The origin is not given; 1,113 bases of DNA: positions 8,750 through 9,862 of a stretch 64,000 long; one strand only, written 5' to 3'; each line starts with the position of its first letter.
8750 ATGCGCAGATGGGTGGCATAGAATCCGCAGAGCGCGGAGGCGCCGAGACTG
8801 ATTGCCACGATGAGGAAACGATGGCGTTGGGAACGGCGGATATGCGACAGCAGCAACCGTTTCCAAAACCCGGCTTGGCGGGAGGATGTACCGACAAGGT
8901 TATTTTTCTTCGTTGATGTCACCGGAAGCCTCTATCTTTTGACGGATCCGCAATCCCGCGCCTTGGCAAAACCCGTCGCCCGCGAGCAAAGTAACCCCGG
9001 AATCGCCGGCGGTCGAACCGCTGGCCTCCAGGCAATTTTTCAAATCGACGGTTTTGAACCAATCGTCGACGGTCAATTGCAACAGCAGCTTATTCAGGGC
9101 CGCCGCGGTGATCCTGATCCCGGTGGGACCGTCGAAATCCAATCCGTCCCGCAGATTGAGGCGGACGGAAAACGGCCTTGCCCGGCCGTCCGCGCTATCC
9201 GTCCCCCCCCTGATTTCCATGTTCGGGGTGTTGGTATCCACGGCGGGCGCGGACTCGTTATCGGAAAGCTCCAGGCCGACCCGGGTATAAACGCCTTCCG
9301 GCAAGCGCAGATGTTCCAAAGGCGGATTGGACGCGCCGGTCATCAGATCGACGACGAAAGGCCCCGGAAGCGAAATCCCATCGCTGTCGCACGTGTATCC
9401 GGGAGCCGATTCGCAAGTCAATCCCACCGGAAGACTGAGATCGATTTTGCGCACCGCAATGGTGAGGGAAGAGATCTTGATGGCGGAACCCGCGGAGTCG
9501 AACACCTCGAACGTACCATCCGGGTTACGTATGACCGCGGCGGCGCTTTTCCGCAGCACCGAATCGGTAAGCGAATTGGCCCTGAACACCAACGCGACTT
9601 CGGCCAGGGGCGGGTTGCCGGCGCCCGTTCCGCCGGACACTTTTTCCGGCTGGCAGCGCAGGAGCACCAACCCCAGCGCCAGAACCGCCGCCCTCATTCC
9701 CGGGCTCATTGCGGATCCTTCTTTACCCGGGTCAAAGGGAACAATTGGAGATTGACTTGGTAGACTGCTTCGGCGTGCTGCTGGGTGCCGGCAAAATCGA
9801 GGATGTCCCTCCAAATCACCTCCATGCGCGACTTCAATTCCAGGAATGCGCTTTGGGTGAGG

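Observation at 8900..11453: Shared mature N-terminus C-x-P-[EN]-[KR]-V-[SA]-G-G in three lipoproteins that each follow a TIGR02147 gene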

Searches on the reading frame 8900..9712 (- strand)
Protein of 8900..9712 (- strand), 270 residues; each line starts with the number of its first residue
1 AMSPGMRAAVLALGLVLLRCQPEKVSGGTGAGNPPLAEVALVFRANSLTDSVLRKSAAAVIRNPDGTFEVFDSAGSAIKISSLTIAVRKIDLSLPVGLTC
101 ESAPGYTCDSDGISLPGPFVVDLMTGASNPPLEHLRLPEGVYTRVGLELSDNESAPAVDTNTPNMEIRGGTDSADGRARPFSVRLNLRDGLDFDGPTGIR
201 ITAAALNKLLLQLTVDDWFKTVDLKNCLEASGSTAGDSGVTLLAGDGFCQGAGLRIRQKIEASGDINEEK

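Call 3: search_protein_families(library=ncbifam, proteins=[window:8900-9712:-], max_evalue=0.01)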
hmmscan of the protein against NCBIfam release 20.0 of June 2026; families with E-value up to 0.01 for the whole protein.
window:8900-9712:- (270 aa): 0 families

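Call 4: search_protein_families(library=pfam, proteins=[window:8900-9712:-], max_evalue=0.01)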
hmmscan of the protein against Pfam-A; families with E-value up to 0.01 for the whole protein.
window:8900-9712:- (270 aa): 0 families

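Call 58: search_protein_families(library=padloc, proteins=[window:8900-9712:-], max_evalue=0.01)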
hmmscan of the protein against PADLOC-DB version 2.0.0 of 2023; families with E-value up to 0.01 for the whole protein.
window:8900-9712:- (270 aa): 0 families
